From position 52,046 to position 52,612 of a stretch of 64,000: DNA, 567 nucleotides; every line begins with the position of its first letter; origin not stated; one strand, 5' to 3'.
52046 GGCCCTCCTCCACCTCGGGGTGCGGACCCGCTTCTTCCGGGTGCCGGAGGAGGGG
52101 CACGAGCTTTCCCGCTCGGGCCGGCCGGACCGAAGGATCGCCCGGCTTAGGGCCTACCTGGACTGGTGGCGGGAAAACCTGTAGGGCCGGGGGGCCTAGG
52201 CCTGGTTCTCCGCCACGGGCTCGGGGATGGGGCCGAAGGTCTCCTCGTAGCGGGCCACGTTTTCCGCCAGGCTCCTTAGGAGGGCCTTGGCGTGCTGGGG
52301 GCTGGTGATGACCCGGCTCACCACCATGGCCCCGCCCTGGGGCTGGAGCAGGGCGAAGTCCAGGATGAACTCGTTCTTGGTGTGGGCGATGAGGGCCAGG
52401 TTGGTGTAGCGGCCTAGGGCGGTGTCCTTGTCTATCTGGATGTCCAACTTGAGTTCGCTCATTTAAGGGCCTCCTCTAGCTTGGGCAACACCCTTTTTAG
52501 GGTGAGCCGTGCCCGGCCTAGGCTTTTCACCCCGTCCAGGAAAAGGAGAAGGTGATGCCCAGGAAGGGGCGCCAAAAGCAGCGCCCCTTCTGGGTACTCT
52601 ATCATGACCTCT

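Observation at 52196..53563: Coupled cassette of three divergent Roadblock/LC7 paralogs plus DUF3467, with no GTPase partner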

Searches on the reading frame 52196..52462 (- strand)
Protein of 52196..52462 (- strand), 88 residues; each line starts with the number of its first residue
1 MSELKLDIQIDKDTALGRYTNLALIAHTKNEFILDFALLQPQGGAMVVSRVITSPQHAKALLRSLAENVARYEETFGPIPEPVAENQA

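Call 3: search_protein_families(library=pfam, proteins=[window:52196-52462:-], max_evalue=1)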
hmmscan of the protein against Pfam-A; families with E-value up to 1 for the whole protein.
window:52196-52462:- (88 aa): 1 family
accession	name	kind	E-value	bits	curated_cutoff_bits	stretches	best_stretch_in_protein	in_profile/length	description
PF11950.13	DUF3467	-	1.6e-21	76.6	25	1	5-79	14-90/92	Protein of unknown function (DUF3467)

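Call 4: search_protein_families(library=ncbifam, proteins=[window:52196-52462:-], max_evalue=1)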
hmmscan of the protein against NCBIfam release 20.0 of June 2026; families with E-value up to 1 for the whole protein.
window:52196-52462:- (88 aa): 0 families

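Call 6: search_solved_structures(query=window:52196-52462:-, max_evalue=10, show_alignments=2)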
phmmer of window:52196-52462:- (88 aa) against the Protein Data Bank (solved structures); distinct sequences matched with E-value up to 10: 0.

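Call 12: find_homologous_proteins(query=window:52196-52462:-, max_evalue=0.001)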
Query window:52196-52462:- (88 aa): 138 proteins with E <= 0.001 among 140 candidates; the best 120 are listed.
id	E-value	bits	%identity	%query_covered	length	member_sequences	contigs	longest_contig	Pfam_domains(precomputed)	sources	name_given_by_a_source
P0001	4.4e-49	181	100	100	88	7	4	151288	PF11950.14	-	-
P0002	6.2e-48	178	98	100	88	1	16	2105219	PF11950.14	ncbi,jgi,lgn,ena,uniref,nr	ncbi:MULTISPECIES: DUF3467 domain-containing protein [Thermus]|jgi:hypothetical protein|uniref:DUF34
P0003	1.1e-47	177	97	100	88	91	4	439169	PF11950.14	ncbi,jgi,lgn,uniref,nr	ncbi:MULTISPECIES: DUF3467 domain-containing protein [Thermus]|uniref:DUF3467 domain-containing prot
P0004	1.6e-47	176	98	100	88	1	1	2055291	PF11950.14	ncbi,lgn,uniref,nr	ncbi:DUF3467 domain-containing protein [Thermus amyloliquefaciens]|uniref:DUF3467 domain-containing 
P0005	3.2e-47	175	97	100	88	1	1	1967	PF11950.14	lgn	-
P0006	4.5e-47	175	97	100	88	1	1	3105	PF11950.14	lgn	-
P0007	6.2e-47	174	97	100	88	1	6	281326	PF11950.14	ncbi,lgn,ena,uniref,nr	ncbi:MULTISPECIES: DUF3467 domain-containing protein [Thermus]|uniref:DUF3467 domain-containing prot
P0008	1.2e-46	174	95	100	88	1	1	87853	PF11950.14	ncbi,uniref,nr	ncbi:DUF3467 domain-containing protein [Thermus thermamylovorans]|uniref:DUF3467 domain-containing p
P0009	6.0e-46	171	92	100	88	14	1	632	PF11950.14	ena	-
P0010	1.3e-44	167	93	100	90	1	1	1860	PF11950.14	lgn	-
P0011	4.1e-44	165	90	100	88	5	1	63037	PF11950.14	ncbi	-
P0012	1.2e-43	164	89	100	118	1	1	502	PF11950.14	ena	-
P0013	1.9e-42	160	88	100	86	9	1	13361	PF11950.14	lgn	-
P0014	1.3e-39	151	83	100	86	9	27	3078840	PF11950.14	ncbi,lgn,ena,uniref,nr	ncbi:hypothetical protein Mterra_02462 [Calidithermus terrae]|uniref:DUF3467 domain-containing prote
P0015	2.2e-38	147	79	99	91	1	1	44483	PF11950.14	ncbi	-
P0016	1.8e-36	141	79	98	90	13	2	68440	PF11950.14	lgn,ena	-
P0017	9.4e-35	136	81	100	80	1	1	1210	PF11950.14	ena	-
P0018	7.7e-33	130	75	91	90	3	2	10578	PF11950.14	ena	-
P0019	6.7e-31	123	71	98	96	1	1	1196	PF11950.14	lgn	-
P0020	8.9e-31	123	73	92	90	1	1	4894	PF11950.14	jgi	-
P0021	9.4e-31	123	74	92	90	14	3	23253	PF11950.14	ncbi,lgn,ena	-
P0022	1.2e-30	123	72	92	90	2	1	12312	PF11950.14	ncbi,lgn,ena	-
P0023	1.4e-30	122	69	100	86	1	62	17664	PF11950.14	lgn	-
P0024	1.5e-30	122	72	92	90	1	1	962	PF11950.14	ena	-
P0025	1.7e-29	119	72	92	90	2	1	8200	PF11950.14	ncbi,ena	-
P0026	2.5e-28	115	65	91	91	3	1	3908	PF11950.14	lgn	-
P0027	4.0e-27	111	83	74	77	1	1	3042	PF11950.14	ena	-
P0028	5.9e-27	111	67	95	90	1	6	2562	PF11950.14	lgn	-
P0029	6.3e-27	111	67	92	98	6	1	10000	PF11950.14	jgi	-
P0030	8.7e-27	110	62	100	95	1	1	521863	PF11950.14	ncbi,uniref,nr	ncbi:DUF3467 domain-containing protein [Meiothermus sp. QL-1]|uniref:DUF3467 domain-containing prote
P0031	8.9e-27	110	67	95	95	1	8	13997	PF11950.14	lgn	-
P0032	9.6e-27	110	63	100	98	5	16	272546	PF11950.14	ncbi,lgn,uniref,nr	ncbi:hypothetical protein MGR01S_03240 [Meiothermus granaticius NBRC 107808]|uniref:DUF3467 domain-c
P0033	5.1e-26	108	65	98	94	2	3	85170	PF11950.14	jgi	-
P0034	5.8e-26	108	63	100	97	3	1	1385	PF11950.14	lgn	-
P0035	7.5e-26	107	62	98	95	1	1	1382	PF11950.14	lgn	-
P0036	1.1e-25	107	64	94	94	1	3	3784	PF11950.14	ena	-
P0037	1.3e-25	107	61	90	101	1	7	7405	PF11950.14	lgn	-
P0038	1.6e-25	106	67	93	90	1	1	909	PF11950.14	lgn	-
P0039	1.7e-25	106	63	100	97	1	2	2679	PF11950.14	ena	-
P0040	2.5e-25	106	67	92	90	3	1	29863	PF11950.14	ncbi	-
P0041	2.7e-25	106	62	100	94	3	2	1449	PF11950.14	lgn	-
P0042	3.5e-25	105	68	93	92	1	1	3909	PF11950.14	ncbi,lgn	ncbi:MAG TPA: DUF3467 domain-containing protein [Trueperaceae bacterium]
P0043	3.6e-25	105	66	93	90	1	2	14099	PF11950.14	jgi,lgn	-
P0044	3.9e-25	105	60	95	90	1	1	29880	PF11950.14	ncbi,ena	-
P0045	6.2e-25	104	66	90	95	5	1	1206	PF11950.14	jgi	jgi:hypothetical protein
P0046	6.2e-25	104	60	95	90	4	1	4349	PF11950.14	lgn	-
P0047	9.6e-25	104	61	100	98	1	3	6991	PF11950.14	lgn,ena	-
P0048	1.2e-24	104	61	100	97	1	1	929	PF11950.14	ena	-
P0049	1.4e-24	103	66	88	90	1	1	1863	PF11950.14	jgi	jgi:Protein of unknown function (DUF3467)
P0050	1.5e-24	103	64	89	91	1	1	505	PF11950.14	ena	-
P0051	1.8e-24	103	65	93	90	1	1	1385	PF11950.14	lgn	-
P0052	3.1e-24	102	63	89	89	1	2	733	PF11950.14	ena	-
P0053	3.5e-24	102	57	99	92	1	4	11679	PF11950.14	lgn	-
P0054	3.6e-24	102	65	88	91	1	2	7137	PF11950.14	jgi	jgi:Protein of unknown function (DUF3467)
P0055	3.8e-24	102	66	90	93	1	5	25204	PF11950.14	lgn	-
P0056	4.0e-24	102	65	88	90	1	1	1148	PF11950.14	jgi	jgi:hypothetical protein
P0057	4.2e-24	102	62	88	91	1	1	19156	PF11950.14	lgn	-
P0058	4.2e-24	102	62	97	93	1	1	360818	PF11950.14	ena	-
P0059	4.5e-24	102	62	88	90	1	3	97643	PF11950.14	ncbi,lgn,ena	-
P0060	5.0e-24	102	63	89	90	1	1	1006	PF11950.14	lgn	-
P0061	5.5e-24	101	66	90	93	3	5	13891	PF11950.14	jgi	jgi:hypothetical protein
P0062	6.1e-24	101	61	98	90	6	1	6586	PF11950.14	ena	-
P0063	6.2e-24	101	65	90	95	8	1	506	PF11950.14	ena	-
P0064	6.4e-24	101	64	88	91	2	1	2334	PF11950.14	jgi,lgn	jgi:Protein of unknown function (DUF3467)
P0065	6.4e-24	101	60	97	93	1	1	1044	PF11950.14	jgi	jgi:hypothetical protein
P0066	6.4e-24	101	66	93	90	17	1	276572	PF11950.14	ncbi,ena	-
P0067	1.1e-23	101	61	100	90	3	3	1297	PF11950.14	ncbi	-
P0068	1.1e-23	100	59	93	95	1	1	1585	PF11950.14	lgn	-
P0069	1.2e-23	100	63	89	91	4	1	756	PF11950.14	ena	-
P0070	1.7e-23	100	60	95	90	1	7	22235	PF11950.14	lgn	-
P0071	2.2e-23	100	58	100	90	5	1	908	PF11950.14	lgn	-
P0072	2.5e-23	99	62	93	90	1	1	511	PF11950.14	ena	-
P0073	2.8e-23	99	64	85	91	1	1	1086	PF11950.14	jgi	jgi:hypothetical protein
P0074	3.6e-23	99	62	93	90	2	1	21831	PF11950.14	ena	-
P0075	4.0e-23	99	62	89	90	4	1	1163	PF11950.14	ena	-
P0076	4.1e-23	99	61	93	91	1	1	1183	PF11950.14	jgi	jgi:hypothetical protein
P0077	4.3e-23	99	62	89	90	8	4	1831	PF11950.14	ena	-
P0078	6.1e-23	98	56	95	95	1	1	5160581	PF11950.14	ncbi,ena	-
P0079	6.7e-23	98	60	92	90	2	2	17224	PF11950.14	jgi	jgi:hypothetical protein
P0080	7.7e-23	98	62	93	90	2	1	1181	PF11950.14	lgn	-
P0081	9.3e-23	98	60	100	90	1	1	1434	PF11950.14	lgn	-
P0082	1.1e-22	97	59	93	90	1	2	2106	PF11950.14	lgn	-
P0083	1.3e-22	97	65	88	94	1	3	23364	PF11950.14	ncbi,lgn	-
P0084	1.7e-22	97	62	86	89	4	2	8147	PF11950.14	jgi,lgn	jgi:hypothetical protein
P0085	1.7e-22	97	64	85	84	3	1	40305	PF11950.14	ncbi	-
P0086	3.9e-22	96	63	86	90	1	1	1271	PF11950.14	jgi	jgi:hypothetical protein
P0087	6.7e-22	95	62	93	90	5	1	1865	PF11950.14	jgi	jgi:hypothetical protein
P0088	7.8e-22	95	64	83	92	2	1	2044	PF11950.14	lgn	-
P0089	8.4e-22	94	63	89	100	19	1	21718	PF11950.14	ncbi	-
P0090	1.1e-21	94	60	85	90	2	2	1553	PF11950.14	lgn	-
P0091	1.3e-21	94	55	94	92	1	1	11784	PF11950.14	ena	-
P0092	1.8e-21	93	55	94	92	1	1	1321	PF11950.14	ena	-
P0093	2.5e-21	93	62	93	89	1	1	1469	PF11950.14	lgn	-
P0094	2.6e-21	93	61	97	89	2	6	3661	PF11950.14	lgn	-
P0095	3.0e-21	93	55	94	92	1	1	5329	PF11950.14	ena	-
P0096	6.5e-21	92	62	93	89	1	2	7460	PF11950.14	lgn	-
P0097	9.3e-21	91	62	93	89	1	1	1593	PF11950.14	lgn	-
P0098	1.6e-20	90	51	94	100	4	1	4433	PF11950.14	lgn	-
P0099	1.1e-19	88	56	92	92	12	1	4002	PF11950.14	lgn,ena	-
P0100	1.1e-19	88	57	92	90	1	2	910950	PF11950.14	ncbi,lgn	ncbi:MAG: DUF3467 domain-containing protein [Deinococcales bacterium]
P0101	1.0e-18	85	54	88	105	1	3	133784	PF11950.14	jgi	jgi:hypothetical protein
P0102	5.6e-18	82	57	81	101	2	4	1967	PF11950.14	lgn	-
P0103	7.0e-18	82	55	84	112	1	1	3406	PF11950.14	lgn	-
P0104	7.5e-18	82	56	92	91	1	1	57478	PF11950.14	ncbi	ncbi:MAG: DUF3467 domain-containing protein [Deinococcales bacterium]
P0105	1.9e-17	81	56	88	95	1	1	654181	PF11950.14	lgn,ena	-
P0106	3.3e-17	80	59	74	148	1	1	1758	PF11950.14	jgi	jgi:hypothetical protein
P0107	4.0e-17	80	57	85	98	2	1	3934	PF11950.14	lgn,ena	-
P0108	4.2e-17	80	52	90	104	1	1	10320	PF11950.14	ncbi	-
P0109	4.6e-17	79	55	86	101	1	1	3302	PF11950.14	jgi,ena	-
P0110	6.1e-17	79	58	74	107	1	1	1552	PF11950.14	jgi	jgi:hypothetical protein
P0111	6.2e-17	79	51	86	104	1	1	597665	PF11950.14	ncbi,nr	ncbi:MAG: hypothetical protein KatS3mg076_2626 [Candidatus Binatia bacterium]|nr:MAG: hypothetical p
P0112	7.4e-17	79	53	91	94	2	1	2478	PF11950.14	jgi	jgi:hypothetical protein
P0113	1.2e-16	78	57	89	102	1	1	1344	PF11950.14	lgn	-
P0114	1.9e-16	77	53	90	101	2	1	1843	PF11950.14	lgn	-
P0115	1.9e-16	77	49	94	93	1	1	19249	PF11950.14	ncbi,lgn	-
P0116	2.0e-16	77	50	91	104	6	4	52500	PF11950.14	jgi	jgi:hypothetical protein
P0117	2.1e-16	77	56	89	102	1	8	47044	PF11950.14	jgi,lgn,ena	jgi:hypothetical protein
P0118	4.4e-16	76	53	86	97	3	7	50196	PF11950.14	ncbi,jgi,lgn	-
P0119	4.7e-16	76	51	95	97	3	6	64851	PF11950.14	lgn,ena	-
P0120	5.3e-16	76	54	89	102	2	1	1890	PF11950.14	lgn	-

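Call 14: find_encoding_contigs(protein=P0111, flank=8000, max_places=2)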
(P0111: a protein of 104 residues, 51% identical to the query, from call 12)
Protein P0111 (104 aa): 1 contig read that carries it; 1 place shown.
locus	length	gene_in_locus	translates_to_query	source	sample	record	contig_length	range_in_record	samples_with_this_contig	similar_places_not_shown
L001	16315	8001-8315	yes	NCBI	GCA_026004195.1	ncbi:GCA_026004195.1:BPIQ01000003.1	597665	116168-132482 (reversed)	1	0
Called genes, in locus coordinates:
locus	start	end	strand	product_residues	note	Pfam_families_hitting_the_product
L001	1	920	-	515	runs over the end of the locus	PF13229:Beta_helix (weak), PF05048:NosD (faint), PF13229:Beta_helix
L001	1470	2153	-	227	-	PF14582:Metallophos_3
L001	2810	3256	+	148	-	PF01850:PIN, PF13470:PIN_3 (weak)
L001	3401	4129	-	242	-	-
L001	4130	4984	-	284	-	PF00085:Thioredoxin, PF13098:Thioredoxin_2, PF05768:Glrx-like (faint), PF13428:TPR_14 (faint), PF13424:TPR_12 (faint), PF13432:TPR_16, PF14559:TPR_19, PF14561:TPR_20, +6 more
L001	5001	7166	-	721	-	PF13229:Beta_helix (faint)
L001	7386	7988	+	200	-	PF20408:Abhydrolase_11, PF01738:DLH, PF12146:Hydrolase_4 (faint), PF12695:Abhydrolase_5 (weak)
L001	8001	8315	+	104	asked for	PF11950:DUF3467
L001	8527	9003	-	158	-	PF00383:dCMP_cyt_deam_1, PF14437:MafB19-deam, PF14439:Bd3614-deam (weak)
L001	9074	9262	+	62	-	-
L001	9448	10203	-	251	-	PF13513:HEAT_EZ (faint), PF00514:Arm (faint), PF02985:HEAT (faint), PF03130:HEAT_PBS (faint), PF13646:HEAT_2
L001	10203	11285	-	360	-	PF21948:LplA-B_cat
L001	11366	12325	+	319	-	PF00561:Abhydrolase_1, PF00975:Thioesterase (weak), PF12146:Hydrolase_4, PF12697:Abhydrolase_6, PF03096:Ndr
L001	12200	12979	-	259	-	PF02517:Rce1-like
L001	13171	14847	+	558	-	PF00920:ILVD_EDD_N, PF24877:ILV_EDD_C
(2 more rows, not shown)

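Call 15: find_encoding_contigs(protein=P0078, flank=8000, max_places=2)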
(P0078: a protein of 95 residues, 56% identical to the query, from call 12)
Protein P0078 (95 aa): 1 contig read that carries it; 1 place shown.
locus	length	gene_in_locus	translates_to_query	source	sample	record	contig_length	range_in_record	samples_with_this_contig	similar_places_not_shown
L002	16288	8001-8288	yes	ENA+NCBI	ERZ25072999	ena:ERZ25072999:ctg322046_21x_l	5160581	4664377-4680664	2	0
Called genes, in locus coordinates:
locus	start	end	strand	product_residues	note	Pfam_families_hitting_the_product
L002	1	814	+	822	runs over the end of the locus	PF00575:S1 (weak), PF13509:S1_2 (faint), PF00575:S1, PF23459:S1_RRP5 (weak), PF00575:S1, PF23459:S1_RRP5 (weak), PF00575:S1, PF23459:S1_RRP5 (weak), +1 more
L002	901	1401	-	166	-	PF00293:NUDIX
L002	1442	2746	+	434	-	PF01565:FAD_binding_4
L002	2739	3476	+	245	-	PF00106:adh_short, PF08659:KR (weak), PF13561:adh_short_C2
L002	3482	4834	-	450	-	PF00672:HAMP (weak)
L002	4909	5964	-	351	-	PF12849:PBP_like_2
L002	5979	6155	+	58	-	-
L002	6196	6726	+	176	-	PF03602:Cons_hypoth95, PF05175:MTS, PF13847:Methyltransf_31 (weak), PF13649:Methyltransf_25 (weak)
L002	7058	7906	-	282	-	PF00149:Metallophos, PF13277:YmdB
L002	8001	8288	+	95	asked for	PF11950:DUF3467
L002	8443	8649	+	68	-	-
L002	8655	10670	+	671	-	PF00069:Pkinase, PF03109:ABC1 (faint), PF07714:PK_Tyr_Ser-Thr, PF08450:SGL (faint), PF01436:NHL (faint), PF17170:DUF5128 (weak)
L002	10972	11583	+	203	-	PF02630:SCO1-SenC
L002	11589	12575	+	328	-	-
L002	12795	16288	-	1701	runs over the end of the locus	PF13205:Big_5 (weak), PF18884:TSP3_bac (faint), PF13385:Laminin_G_3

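Call 20: find_related_loci(query=A2, collection=genome_contigs, flank=6000)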
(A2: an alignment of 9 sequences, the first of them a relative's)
Query A2 (88 aa) in genome_contigs; peptide patterns used: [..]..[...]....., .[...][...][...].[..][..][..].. (x = any residue, [..] = any of these).
210 stretches matched a pattern; 173 encode a relative of the query (tblastn E <= 1e-3); the best 80 are kept; 80 distinct loci.
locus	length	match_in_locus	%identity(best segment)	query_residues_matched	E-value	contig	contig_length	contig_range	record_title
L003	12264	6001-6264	99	1-88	3e-56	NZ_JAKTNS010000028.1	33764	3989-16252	Thermus thalpophilus strain SYSU G00506 NODE_28_length_33764_cov_624.809_ID_3108, whole genome shotgun sequence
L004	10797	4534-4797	97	1-88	1e-55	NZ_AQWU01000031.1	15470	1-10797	Thermus igniterrae ATCC 700962 B128DRAFT_scaffold_43.44_C, whole genome shotgun sequence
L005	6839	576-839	99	1-88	1e-55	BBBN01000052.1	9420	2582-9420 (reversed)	Thermus sp. JCM 17653 DNA, contig: JCM17653.contig00052, whole genome shotgun sequence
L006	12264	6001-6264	98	1-88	5e-55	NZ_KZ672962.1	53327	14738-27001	Thermus tenuipuniceus strain YIM 76954 Scaffold13, whole genome shotgun sequence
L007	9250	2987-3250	98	1-88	5e-55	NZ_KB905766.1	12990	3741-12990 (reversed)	Thermus scotoductus DSM 8553 F604DRAFT_scaffold00038.38, whole genome shotgun sequence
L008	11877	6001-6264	98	1-88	9e-54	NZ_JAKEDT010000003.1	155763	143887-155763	Thermus caliditerrae strain YIM 77925 Scaffold3, whole genome shotgun sequence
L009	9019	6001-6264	93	1-88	1e-53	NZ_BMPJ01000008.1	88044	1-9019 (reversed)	Thermus composti strain JCM 19902 sequence08, whole genome shotgun sequence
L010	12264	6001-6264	93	1-88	3e-53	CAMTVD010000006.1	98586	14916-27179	MAG: uncultured Thermus sp. isolate G05_MAG_00008 genome assembly, contig: G05_MAG_00008_000000000007, whole genome shot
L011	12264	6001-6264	97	1-88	1e-52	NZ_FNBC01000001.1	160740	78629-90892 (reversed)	Thermus arciformis strain CGMCC 1.6992, whole genome shotgun sequence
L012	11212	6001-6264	90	1-88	4e-52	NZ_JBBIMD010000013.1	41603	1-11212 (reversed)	MAG: Thermus sp. isolate PGS172224_bin_224 NODE_114_length_41603_cov_12.2925, whole genome shotgun sequence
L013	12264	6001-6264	90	1-88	6e-51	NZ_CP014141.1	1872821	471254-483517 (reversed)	Thermus parvatiensis strain RL chromosome, complete genome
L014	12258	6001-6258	86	1-88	5e-49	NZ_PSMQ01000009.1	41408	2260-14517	MAG: Thermus sp. isolate ERB_17_4 NODE_231_length_41408_cov_1.958701, whole genome shotgun sequence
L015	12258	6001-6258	83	1-88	2e-46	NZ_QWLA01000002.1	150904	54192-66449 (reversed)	Calidithermus roseus strain NBRC 110900 contig_2, whole genome shotgun sequence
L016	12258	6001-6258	82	1-88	2e-45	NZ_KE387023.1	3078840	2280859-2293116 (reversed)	Calidithermus chliarophilus DSM 9957 MeichDRAFT_MCF.3, whole genome shotgun sequence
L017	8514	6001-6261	79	2-88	1e-44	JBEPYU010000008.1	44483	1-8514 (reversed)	MAG: Thermaceae bacterium isolate 03V1_S199.metabat_sens.024 NODE_622_length_44483_cov_29.072955, whole genome shotgun s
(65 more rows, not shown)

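Call 23: find_encoding_contigs(protein=P0044, flank=10000, max_places=1)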
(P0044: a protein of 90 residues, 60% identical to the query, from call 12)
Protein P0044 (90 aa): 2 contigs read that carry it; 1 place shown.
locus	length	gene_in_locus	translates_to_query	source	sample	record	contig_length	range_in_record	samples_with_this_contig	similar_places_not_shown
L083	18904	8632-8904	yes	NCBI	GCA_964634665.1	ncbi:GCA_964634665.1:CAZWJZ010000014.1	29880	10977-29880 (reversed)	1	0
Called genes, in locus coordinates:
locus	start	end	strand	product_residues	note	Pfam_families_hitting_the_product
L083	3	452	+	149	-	?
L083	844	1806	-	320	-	PF01012:ETF, PF00766:ETF_alpha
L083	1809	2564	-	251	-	PF01012:ETF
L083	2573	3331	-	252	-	PF01209:Ubie_methyltran, PF13489:Methyltransf_23, PF13847:Methyltransf_31, PF08241:Methyltransf_11, PF08242:Methyltransf_12, PF13649:Methyltransf_25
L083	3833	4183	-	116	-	-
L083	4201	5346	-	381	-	PF02771:Acyl-CoA_dh_N, PF02770:Acyl-CoA_dh_M, PF00441:Acyl-CoA_dh_1, PF22924:ACOX_C_alpha1 (faint), PF08028:Acyl-CoA_dh_2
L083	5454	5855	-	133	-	PF21784:Bflower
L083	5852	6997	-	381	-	PF02771:Acyl-CoA_dh_N, PF02770:Acyl-CoA_dh_M, PF00441:Acyl-CoA_dh_1, PF08028:Acyl-CoA_dh_2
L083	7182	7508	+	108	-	PF02036:SCP2, PF14864:Alkyl_sulf_C (weak)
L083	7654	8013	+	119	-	PF03259:Robl_LC7, PF08923:MAPKK1_Int (weak)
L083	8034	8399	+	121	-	PF03259:Robl_LC7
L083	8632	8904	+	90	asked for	PF11950:DUF3467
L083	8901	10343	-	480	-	-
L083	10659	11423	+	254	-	PF06325:PrmA, PF05175:MTS (weak), PF13649:Methyltransf_25 (weak), PF13847:Methyltransf_31 (faint)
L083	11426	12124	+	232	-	PF20260:PUA_4, PF04452:Methyltrans_RNA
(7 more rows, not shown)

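Call 24: find_encoding_contigs(protein=P0085, flank=10000, max_places=1)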
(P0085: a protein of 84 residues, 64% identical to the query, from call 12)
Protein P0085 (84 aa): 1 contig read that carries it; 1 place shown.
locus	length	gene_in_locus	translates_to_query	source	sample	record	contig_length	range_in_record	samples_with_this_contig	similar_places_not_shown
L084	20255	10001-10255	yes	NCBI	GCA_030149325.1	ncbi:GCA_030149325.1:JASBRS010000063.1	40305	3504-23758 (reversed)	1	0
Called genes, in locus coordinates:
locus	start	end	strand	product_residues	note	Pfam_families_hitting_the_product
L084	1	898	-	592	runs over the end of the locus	PF13167:GTP-bdg_N, PF16360:GTP-bdg_M, PF01926:MMR_HSR1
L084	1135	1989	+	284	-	-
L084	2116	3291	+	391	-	PF00108:Thiolase_N, PF00109:ketoacyl-synt (faint), PF02803:Thiolase_C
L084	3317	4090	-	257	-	PF00149:Metallophos, PF12850:Metallophos_2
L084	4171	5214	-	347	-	PF05343:Peptidase_M42, PF01546:Peptidase_M20, PF02127:Peptidase_M18 (faint)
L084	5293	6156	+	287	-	PF06267:DUF1028, PF08823:PG_binding_2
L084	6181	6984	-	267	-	PF00378:ECH_1, PF16113:ECH_2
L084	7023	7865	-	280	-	PF02737:3HCDH_N, PF03807:F420_oxidored (faint), PF00725:3HCDH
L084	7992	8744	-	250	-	PF01048:PNP_UDP_1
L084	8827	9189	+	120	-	PF03259:Robl_LC7 (weak)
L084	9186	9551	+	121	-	PF03259:Robl_LC7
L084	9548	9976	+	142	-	PF03259:Robl_LC7 (weak)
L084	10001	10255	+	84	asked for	PF11950:DUF3467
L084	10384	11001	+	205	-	PF01323:DSBA, PF13743:Thioredoxin_5 (weak)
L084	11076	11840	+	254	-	PF00481:PP2C, PF13672:PP2C_2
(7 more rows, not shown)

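Call 25: find_encoding_contigs(protein=P0061, flank=10000, max_places=1)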
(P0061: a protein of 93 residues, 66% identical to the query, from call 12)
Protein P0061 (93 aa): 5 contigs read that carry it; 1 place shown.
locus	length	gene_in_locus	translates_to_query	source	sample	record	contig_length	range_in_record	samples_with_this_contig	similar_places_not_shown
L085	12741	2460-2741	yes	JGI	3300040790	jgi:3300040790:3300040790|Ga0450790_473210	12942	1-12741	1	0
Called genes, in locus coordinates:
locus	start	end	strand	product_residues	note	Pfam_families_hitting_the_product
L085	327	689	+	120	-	-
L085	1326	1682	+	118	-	PF03259:Robl_LC7 (weak)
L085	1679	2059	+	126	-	PF03259:Robl_LC7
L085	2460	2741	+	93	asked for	PF11950:DUF3467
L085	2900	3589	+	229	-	PF01323:DSBA, PF13743:Thioredoxin_5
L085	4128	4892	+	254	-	PF00481:PP2C, PF13672:PP2C_2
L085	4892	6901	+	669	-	PF00069:Pkinase, PF07714:PK_Tyr_Ser-Thr, PF03109:ABC1 (weak), PF08450:SGL (faint), PF01436:NHL (weak)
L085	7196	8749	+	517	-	-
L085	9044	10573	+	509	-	-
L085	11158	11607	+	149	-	PF22381:Staph_reg_Sar_Rot, PF01047:MarR, PF12802:MarR_2, PF13463:HTH_27 (faint)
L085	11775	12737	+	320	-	PF00903:Glyoxalase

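Call 40: find_encoding_contigs(protein=P0105, flank=6000, max_places=1)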
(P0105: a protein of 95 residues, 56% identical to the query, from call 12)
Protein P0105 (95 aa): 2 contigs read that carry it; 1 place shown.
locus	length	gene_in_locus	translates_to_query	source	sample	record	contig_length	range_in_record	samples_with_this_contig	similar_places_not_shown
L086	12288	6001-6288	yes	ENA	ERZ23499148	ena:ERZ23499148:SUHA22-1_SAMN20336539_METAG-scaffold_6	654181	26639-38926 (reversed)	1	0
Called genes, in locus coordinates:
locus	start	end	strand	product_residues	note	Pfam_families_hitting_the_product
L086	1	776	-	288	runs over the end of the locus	-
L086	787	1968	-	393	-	PF01594:AI-2E_transport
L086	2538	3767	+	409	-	PF13433:Peripla_BP_5, PF13458:Peripla_BP_6, PF01094:ANF_receptor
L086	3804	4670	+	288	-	PF01061:ABC2_membrane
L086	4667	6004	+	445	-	PF00005:ABC_tran, PF13304:AAA_21 (faint), PF14524:Wzt_C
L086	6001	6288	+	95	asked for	PF11950:DUF3467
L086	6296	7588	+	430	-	PF14821:Thr_synth_N, PF00291:PALP, PF24857:THR4_C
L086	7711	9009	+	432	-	-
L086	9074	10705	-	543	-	PF28550:DUF8436, PF00890:FAD_binding_2 (faint), PF03486:HI0933_like (faint), PF07992:Pyr_redox_2 (faint), PF01593:Amino_oxidase (faint), PF01266:DAO, PF21688:FAD-depend_C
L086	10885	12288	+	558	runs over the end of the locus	PF16697:Yop-YscD_cpl, PF00498:FHA, PF00158:Sigma54_activat, PF01078:Mg_chelatase (faint), PF14532:Sigma54_activ_2, PF07728:AAA_5, PF25601:AAA_lid_14, PF02954:HTH_8 (weak)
